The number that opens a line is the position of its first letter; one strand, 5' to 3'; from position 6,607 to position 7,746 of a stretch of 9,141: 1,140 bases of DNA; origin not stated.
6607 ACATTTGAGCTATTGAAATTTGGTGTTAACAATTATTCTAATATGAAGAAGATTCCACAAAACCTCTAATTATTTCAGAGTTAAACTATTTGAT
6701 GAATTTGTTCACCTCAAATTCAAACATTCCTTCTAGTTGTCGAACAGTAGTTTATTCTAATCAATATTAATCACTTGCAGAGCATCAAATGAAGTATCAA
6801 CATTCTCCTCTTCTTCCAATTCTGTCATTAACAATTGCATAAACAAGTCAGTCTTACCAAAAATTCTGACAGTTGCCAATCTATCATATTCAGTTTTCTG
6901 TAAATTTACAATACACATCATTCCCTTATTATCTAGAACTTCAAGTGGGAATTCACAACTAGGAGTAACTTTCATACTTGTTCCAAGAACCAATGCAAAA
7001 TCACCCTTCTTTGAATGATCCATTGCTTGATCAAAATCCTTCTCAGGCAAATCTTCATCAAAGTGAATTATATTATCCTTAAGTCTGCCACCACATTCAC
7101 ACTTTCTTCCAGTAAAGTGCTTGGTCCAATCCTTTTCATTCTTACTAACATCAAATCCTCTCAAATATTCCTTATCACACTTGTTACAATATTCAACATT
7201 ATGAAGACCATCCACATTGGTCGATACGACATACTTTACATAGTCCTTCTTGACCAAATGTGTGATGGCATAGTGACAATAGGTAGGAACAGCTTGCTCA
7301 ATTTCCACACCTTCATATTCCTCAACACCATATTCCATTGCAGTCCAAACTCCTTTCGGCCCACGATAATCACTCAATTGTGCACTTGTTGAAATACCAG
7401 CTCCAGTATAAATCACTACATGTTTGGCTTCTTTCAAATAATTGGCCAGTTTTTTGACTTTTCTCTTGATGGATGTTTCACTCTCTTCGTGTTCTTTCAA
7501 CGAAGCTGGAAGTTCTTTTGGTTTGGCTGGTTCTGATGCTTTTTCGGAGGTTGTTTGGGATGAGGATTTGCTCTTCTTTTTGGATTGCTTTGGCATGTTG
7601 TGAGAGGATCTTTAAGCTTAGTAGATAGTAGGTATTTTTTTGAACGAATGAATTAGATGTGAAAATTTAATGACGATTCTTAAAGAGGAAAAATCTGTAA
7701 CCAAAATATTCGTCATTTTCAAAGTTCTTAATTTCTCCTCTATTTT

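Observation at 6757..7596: SIRT6-like sirtuin that appears to lack the catalytic-histidine segment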

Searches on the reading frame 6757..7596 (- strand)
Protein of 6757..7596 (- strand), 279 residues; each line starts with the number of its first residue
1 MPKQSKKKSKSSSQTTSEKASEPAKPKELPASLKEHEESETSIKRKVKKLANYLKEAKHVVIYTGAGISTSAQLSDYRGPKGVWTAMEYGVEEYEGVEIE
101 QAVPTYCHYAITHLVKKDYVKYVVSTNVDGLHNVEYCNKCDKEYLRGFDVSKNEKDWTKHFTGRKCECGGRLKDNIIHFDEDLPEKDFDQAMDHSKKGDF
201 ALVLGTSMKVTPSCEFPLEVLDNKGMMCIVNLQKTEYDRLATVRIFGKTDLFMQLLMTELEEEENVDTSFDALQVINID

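Call 3: search_protein_families(library=pfam, proteins=[window:6757-7596:-], max_evalue=1)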
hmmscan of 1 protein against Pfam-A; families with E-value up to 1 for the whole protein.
window:6757-7596:- (279 aa): 3 families
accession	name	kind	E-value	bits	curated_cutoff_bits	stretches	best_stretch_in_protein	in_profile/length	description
PF02146.23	SIR2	-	5.1e-18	66.1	24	2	99-212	57-180/180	Sir2 family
PF00205.28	TPP_enzyme_M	-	0.011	15.9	30.4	1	47-71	1-25/137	Thiamine pyrophosphate enzyme, central domain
PF17109.10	Goodbye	-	0.1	13.5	24.8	1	13-92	13-91/120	fungal STAND N-terminal Goodbye domain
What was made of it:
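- On Sirtuin (Sir2) family, class IV (SIRT6/7-like): PF02146 at 66.1 bits against a cut-off of 24, though split into two stretches (call 3).
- Checked: Pfam SIR2 matches at 66 bits, split into two stretches (call 3).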

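Call 4: search_solved_structures(query=window:6760-7596:-, show_alignments=3, max_evalue=0.001)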
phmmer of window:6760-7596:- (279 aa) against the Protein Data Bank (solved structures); distinct sequences matched with E-value up to 0.001: 98 (the best 60 are shown).
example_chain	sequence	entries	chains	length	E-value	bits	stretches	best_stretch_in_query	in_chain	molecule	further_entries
9gmk_K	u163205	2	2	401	1.2e-38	135.9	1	39-261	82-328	NAD-dependent protein deacetylase sirtuin-7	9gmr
8g57_K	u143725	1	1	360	1e-37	132.9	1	40-260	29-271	NAD-dependent protein deacylase sirtuin-6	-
8i2b_A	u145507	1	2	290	1.7e-37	132.2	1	40-260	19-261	NAD-dependent protein deacylase sirtuin-6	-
3zg6_A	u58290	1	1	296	1.8e-37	132.1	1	40-260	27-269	NAD-DEPENDENT PROTEIN DEACETYLASE SIRTUIN-6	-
5mf6_A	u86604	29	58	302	1.8e-37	132.1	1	40-260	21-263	NAD-dependent protein deacetylase sirtuin-6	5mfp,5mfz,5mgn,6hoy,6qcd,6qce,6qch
8zvp_A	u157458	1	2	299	1.9e-37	132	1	40-260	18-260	NAD-dependent protein deacylase sirtuin-6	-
5x16_A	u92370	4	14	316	2.2e-37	131.8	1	40-260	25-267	NAD-dependent protein deacetylase sirtuin-6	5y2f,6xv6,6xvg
3k35_A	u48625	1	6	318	2.2e-37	131.8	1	40-260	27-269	NAD-dependent deacetylase sirtuin-6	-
3pki_A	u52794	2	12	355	2.2e-37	131.8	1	40-260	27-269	NAD-dependent deacetylase sirtuin-6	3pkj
7cl0_A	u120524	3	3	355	2.3e-37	131.7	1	40-260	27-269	NAD-dependent protein deacetylase sirtuin-6 | NAD-dependent protein deacylase sirtuin-6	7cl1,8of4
8f86_K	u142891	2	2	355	2.3e-37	131.7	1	40-260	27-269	NAD-dependent protein deacylase sirtuin-6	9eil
1yc5_A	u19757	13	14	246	3.2e-22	82.1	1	46-245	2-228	NAD-dependent deacetylase | NAD-DEPENDENT PROTEIN DEACETYLASE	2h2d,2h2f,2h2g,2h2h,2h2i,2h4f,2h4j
2h4h_A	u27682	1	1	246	3.9e-22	81.8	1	46-245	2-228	NAD-dependent deacetylase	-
2h59_A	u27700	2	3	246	4.3e-22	81.7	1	46-245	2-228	NAD-dependent deacetylase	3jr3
1ma3_A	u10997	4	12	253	3.3e-21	78.8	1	46-259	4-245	Transcriptional regulatory protein, Sir2 family | NAD-dependent deacetylase 2 | NAD-dependent protein deacylase 2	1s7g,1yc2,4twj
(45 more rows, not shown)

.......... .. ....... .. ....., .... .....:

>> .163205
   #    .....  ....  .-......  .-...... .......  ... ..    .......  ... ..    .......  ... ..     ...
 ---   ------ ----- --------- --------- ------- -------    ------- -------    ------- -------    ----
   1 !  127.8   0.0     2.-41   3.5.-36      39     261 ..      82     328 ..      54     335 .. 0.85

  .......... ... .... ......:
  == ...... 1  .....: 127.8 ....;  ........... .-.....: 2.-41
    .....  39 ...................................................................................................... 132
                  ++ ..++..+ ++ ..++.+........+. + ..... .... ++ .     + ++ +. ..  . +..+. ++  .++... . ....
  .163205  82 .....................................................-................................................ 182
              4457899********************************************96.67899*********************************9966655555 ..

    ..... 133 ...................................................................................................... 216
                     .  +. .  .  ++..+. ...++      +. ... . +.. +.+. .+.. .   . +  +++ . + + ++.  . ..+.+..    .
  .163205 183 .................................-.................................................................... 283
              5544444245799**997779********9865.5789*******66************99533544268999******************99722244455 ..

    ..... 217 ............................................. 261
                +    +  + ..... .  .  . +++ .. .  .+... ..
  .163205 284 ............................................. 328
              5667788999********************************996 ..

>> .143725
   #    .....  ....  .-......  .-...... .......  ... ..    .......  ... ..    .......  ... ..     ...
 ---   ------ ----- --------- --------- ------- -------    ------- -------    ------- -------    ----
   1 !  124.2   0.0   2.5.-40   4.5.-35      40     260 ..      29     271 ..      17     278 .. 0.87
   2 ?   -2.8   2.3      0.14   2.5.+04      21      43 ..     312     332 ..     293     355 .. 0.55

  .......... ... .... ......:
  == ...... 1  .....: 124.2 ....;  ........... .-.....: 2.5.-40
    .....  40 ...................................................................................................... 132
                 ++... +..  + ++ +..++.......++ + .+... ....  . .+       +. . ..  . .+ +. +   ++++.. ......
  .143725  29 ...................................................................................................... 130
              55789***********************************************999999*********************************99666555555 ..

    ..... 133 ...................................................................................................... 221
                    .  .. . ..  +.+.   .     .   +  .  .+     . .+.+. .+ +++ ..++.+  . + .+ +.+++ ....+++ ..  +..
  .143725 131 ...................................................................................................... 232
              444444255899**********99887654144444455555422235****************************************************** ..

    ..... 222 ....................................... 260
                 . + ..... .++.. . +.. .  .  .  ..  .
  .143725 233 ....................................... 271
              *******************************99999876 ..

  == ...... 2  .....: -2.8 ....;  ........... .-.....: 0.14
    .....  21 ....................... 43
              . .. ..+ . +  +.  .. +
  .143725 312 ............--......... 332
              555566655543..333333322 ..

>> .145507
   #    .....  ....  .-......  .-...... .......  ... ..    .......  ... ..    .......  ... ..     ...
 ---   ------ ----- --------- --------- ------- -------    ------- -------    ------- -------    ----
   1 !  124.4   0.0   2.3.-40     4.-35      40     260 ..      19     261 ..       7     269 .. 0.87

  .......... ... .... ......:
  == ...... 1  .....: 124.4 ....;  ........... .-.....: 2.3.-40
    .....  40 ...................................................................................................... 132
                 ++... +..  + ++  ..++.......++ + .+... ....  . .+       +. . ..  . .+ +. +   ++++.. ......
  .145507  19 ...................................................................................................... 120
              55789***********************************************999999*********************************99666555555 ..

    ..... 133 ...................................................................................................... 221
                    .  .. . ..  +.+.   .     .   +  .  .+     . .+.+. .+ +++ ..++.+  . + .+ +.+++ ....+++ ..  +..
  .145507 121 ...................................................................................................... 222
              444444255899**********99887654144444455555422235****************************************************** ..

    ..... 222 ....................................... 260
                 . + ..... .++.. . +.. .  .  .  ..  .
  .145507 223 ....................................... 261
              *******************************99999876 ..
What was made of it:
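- On Sirtuin (Sir2) family, class IV (SIRT6/7-like): SIRT7 E 1.2e-38, SIRT6 E 1e-37 (call 4).
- Checked: A single gap of about 15-17 residues falls right after DGLH and covers the segment that holds the catalytic His (call 4).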

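Call 6: find_homologous_proteins(query=window:6760-7596:-, max_evalue=1e-10)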
Query window:6760-7596:- (279 aa): 641 proteins with E <= 1e-10 among 1466 candidates; the best 120 are listed.
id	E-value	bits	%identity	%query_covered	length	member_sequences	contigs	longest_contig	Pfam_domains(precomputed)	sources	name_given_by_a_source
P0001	3.4e-173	592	93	100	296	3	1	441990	PF02146.24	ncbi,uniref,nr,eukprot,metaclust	ncbi:silent information regulator family protein [Naegleria gruberi]|uniref:protein acetyllysine N-a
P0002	8.6e-89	315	56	89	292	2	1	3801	PF02146.24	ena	-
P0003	3.7e-85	303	54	91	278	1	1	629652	PF02146.24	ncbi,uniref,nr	ncbi:hypothetical protein C9374_005492 [Naegleria lovaniensis]|uniref:protein acetyllysine N-acetylt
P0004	2.6e-84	300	58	83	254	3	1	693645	PF02146.24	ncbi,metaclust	ncbi:silent information regulator family protein, partial [Naegleria gruberi]|metaclust:status=activ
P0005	1.6e-73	265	47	99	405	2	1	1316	PF02148.26,PF02146.24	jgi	jgi:mono-ADP-ribosyltransferase sirtuin 6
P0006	2.7e-73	264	50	86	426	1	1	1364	PF03366.23,PF02146.24,PF20305.5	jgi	-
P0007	1.5e-72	262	50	86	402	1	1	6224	PF02148.26,PF02146.24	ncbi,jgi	jgi:mono-ADP-ribosyltransferase sirtuin 6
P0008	1.6e-71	259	49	88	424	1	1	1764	PF02148.26,PF02146.24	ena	-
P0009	5.5e-71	257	48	87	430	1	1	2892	PF02148.26,PF02146.24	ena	-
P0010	2.7e-66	241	54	72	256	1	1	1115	PF02146.24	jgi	-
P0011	3.6e-66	241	48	89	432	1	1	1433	PF02148.26,PF02146.24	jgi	-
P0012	3.6e-65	238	49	82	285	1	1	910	PF02146.24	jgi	-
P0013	1.1e-64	236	52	82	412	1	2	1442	PF02148.26,PF02146.24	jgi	-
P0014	1.2e-63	233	47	87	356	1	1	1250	PF02146.24,PF00205.29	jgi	jgi:mono-ADP-ribosyltransferase sirtuin 6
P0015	2.5e-63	232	51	72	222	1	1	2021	PF02146.24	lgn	-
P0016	2.1e-62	229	46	89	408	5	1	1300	PF02148.26,PF02146.24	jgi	-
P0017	4.0e-62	228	49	82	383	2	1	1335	PF02148.26,PF02146.24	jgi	-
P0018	2.2e-61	225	45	91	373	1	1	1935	PF02148.26,PF02146.24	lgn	-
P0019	8.1e-61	223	49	81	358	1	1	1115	PF02146.24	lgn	-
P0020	3.8e-60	221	48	83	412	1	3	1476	PF02148.26,PF02146.24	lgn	-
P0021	4.3e-59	218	46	82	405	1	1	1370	PF02148.26,PF02146.24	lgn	-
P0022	6.4e-59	217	47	82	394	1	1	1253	PF02148.26,PF02146.24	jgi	-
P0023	9.4e-59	217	48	78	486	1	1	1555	PF02146.24,PF08603.17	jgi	-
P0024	1.2e-58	216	45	85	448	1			PF02146.24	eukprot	eukprot:TRINITY_DN10717_c0_g1_i1.p1 TRINITY_DN10717_c0_g1~~TRINITY_DN10717_c0_g1_i1.p1 ORF type:comp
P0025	1.2e-58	216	48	80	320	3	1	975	PF02146.24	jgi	-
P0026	1.4e-58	216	46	82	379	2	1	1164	PF02148.26,PF02146.24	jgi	-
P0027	2.2e-58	215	47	78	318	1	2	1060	PF02146.24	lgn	-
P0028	2.5e-58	215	44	93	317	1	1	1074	PF02146.24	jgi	-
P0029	2.6e-58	215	47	81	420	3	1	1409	PF02148.26,PF02146.24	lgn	-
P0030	7.0e-58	214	47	79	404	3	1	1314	PF02148.26,PF02146.24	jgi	-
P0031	1.0e-57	213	45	84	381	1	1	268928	PF02146.24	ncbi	ncbi:hypothetical protein ABK040_012341 [Willaertia magna]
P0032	1.8e-57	213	42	82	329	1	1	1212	PF02146.24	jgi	-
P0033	7.2e-57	211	44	88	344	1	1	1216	PF02146.24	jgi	-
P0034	1.0e-56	210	44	83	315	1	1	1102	PF02146.24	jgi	-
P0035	1.1e-56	210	46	82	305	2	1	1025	PF02146.24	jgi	jgi:NAD-dependent SIR2 family protein deacetylase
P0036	1.1e-56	210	46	82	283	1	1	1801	PF02146.24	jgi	-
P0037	1.2e-56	210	46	82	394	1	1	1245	PF02148.26,PF02146.24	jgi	-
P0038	1.4e-56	210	47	77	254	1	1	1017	PF02146.24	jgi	-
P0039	2.5e-56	209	45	82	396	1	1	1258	PF02148.26,PF02146.24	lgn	-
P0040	2.9e-56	209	44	83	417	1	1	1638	PF02148.26,PF02146.24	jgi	-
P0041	6.1e-56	207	46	80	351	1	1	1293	PF02146.24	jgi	-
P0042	7.9e-56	207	44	84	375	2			PF02146.24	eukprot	eukprot:TRINITY_DN2074_c0_g1_i2.p1 TRINITY_DN2074_c0_g1~~TRINITY_DN2074_c0_g1_i2.p1 ORF type:complet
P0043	1.3e-55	206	46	82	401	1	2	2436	PF02148.26,PF02146.24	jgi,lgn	-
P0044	2.3e-55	206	39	92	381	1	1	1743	PF02146.24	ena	-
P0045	2.5e-55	205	45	82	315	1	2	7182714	PF02146.24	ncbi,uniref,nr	ncbi:nad-dependent protein deacetylase sirtuin-7 [Anaeramoeba flamelloides]|uniref:protein acetyllys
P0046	3.6e-55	205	48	72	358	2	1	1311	PF02148.26,PF02146.24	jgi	-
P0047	4.3e-55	205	50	68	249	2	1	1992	PF02146.24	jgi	-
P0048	6.3e-55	204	46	78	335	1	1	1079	PF02146.24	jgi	-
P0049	6.8e-55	204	47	82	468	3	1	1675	PF02148.26,PF02146.24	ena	-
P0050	8.5e-55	204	43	82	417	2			PF02148.26,PF02146.24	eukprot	eukprot:Phypoly_transcript_09068.p1 GENE.Phypoly_transcript_09068~~Phypoly_transcript_09068.p1 ORF t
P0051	1.3e-54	203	45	82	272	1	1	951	PF02146.24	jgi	jgi:NAD-dependent SIR2 family protein deacetylase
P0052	1.5e-54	203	45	85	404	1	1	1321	PF02148.26,PF02146.24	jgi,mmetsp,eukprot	mmetsp:Transcript_39/g.37 ORF Transcript_39/g.37 Transcript_39/m.37 type:complete len:405 (-) Transc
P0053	2.7e-54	202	49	72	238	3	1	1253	PF02146.24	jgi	-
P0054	3.2e-54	202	43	83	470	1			PF02146.24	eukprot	eukprot:Phypoly_transcript_06606.p1 GENE.Phypoly_transcript_06606~~Phypoly_transcript_06606.p1 ORF t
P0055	3.3e-54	202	41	86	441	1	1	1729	PF02148.26,PF02146.24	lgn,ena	-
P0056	5.0e-54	201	41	77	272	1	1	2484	PF02146.24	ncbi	ncbi:silent information regulator family protein, partial [Reticulomyxa filosa]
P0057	5.3e-54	201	46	82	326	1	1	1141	PF02146.24,PF00569.24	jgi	-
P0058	7.5e-54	201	44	82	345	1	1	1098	PF02148.26,PF02146.24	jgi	-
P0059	2.1e-53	199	47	77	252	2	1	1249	PF02146.24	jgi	-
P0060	2.3e-53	199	43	82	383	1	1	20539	PF02146.24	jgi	jgi:NAD-dependent SIR2 family protein deacetylase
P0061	2.8e-53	199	45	82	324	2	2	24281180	PF02146.24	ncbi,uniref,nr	ncbi:nad-dependent protein deacetylase sirtuin-(6/7) family member [Anaeramoeba flamelloides]|uniref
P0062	4.5e-53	198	44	82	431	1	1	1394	PF02146.24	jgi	-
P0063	5.1e-53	198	42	78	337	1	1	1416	PF02146.24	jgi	-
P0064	5.3e-53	198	47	77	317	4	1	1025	PF02146.24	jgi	-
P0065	6.0e-53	198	44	83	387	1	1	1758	PF02146.24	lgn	-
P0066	7.5e-53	197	45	82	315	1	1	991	PF02146.24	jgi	-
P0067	1.6e-52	196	41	81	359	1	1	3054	PF02146.24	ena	-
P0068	1.9e-52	196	42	91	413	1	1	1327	PF02148.26,PF02146.24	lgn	-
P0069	2.0e-52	196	43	83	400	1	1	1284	PF02148.26,PF02146.24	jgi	-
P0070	2.3e-52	196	42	93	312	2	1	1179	PF02146.24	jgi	-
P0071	3.7e-52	195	47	80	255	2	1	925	PF02146.24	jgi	-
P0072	4.8e-52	195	40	80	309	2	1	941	PF02146.24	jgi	-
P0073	5.0e-52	195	40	90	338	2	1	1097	PF02146.24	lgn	-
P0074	5.3e-52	195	41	88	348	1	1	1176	PF02146.24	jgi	-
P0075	7.1e-52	194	44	82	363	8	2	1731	PF02146.24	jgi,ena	jgi:NAD-dependent SIR2 family protein deacetylase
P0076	8.9e-52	194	43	82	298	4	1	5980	PF02146.24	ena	-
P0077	9.0e-52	194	42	82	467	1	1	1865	PF02148.26,PF02146.24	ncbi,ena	-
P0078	9.8e-52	194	41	83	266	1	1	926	PF02146.24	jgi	-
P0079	1.6e-51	193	42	82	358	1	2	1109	PF02146.24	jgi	-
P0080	1.7e-51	193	41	84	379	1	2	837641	PF02146.24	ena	-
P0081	1.9e-51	193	45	82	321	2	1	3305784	PF02146.24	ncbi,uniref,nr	ncbi:nad-dependent protein deacetylase sirtuin-7 [Anaeramoeba flamelloides]|uniref:Nad-dependent pro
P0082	2.1e-51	193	46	82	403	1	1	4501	PF02146.24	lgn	-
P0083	2.5e-51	192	42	88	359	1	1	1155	PF02146.24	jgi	-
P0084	2.7e-51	192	42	82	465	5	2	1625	PF02148.26,PF02146.24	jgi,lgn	-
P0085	2.9e-51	192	51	65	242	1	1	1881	PF02146.24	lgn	-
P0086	3.7e-51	192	45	83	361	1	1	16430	PF02146.24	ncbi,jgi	jgi:NAD-dependent SIR2 family protein deacetylase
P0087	4.0e-51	192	41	81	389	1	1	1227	PF02148.26,PF02146.24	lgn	-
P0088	5.5e-51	191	42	82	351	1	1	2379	PF02146.24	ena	-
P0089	9.5e-51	190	43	83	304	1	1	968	PF02146.24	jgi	jgi:NAD-dependent SIR2 family protein deacetylase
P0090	1.0e-50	190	43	81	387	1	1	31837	PF02146.24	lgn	-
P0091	1.1e-50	190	43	82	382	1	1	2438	PF02148.26,PF02146.24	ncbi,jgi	jgi:mono-ADP-ribosyltransferase sirtuin 6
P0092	1.2e-50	190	46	78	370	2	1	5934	PF02146.24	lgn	-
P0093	1.4e-50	190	45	78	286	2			PF02146.24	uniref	uniref:protein acetyllysine N-acetyltransferase n=1 Tax=Arcella intermedia TaxID=1963864 RepID=A0A6B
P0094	1.6e-50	190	44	81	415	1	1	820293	PF02146.24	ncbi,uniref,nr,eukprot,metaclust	ncbi:silent information regulator family protein [Naegleria gruberi]|uniref:protein acetyllysine N-a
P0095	2.0e-50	189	40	84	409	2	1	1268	PF02146.24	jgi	-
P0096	2.4e-50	189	41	82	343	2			PF02146.24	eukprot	eukprot:TRINITY_DN3127_c0_g1_i4.p2 TRINITY_DN3127_c0_g1~~TRINITY_DN3127_c0_g1_i4.p2 ORF type:complet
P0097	3.2e-50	189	46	74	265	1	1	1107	PF02146.24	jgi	-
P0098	3.9e-50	188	40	83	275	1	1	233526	PF02146.24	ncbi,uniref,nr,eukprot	ncbi:hypothetical protein KFL_000800315 [Klebsormidium nitens]|uniref:protein acetyllysine N-acetylt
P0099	4.9e-50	188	40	82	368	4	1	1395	PF02146.24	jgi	-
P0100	1.7e-49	186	40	82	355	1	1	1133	PF02146.24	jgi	-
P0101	2.5e-49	186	43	83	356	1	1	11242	PF02146.24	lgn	-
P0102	3.3e-49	185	42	87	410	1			PF02146.24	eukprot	eukprot:TRINITY_DN9468_c0_g1_i1.p1 TRINITY_DN9468_c0_g1~~TRINITY_DN9468_c0_g1_i1.p1 ORF type:complet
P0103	5.3e-49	185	41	97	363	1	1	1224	PF02146.24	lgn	-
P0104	5.8e-49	185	46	73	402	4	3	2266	PF02146.24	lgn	-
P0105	9.1e-49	184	40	86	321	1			PF02146.24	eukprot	eukprot:TRINITY_DN15117_c0_g1_i1.p1 TRINITY_DN15117_c0_g1~~TRINITY_DN15117_c0_g1_i1.p1 ORF type:comp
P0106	1.3e-48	183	42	81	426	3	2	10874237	PF02146.24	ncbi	ncbi:hypothetical protein PG989_010176 [Apiospora arundinis]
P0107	1.5e-48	183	47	75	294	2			PF02146.24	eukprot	eukprot:TRINITY_DN2224_c0_g1_i1.p1 TRINITY_DN2224_c0_g1~~TRINITY_DN2224_c0_g1_i1.p1 ORF type:complet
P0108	2.1e-48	183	39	91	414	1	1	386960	PF02146.24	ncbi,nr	ncbi:NAD-dependent protein deacetylase sirtuin-6 [Pelomyxa schiedti]|nr:NAD-dependent protein deacet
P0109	2.2e-48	183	41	86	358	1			PF02146.24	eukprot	eukprot:271426_1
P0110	2.4e-48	183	46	76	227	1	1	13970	PF02146.24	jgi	jgi:mono-ADP-ribosyltransferase sirtuin 6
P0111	2.9e-48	182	44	82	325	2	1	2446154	PF02146.24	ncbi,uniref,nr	ncbi:nad-dependent protein deacetylase sirtuin-7 [Anaeramoeba flamelloides]|uniref:Regulatory protei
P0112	3.8e-48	182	40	81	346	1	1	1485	PF02146.24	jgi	-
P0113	5.0e-48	182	39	88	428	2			PF02146.24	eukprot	eukprot:c2045_g1_i1.p1 GENE.c2045_g1_i1~~c2045_g1_i1.p1 ORF type:complete len:442 (-),score=75.13 c2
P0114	6.7e-48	181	41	82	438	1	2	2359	PF02148.26,PF02146.24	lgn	-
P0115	7.9e-48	181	43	76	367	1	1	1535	PF02146.24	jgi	jgi:NAD-dependent SIR2 family protein deacetylase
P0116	1.1e-47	180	41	81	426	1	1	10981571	PF02146.24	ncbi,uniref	ncbi:NAD-dependent deacetylase sirtuin-7 [Apiospora saccharicola]|uniref:protein acetyllysine N-acet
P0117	1.5e-47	180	43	83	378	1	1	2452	PF02146.24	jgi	-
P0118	1.7e-47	180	39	83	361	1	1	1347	PF02146.24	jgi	jgi:NAD+-dependent protein deacetylase sirtuin 6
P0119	2.4e-47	179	43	82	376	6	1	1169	PF02146.24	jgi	-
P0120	2.6e-47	179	43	84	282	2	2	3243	PF02146.24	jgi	-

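Call 8: find_encoding_contigs(protein=P0001, flank=5000, max_places=6)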
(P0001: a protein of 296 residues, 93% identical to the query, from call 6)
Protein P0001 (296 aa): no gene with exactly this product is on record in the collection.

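Call 9: find_encoding_contigs(protein=window:6760-7596:-, flank=5000, max_places=6)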
Protein window:6760-7596:- (279 aa): no gene with exactly this product is on record in the collection.
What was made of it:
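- Tried and rejected: Exact-protein look-ups of the window ORF and of P0001 in the contig index found nothing (calls 8, 9).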
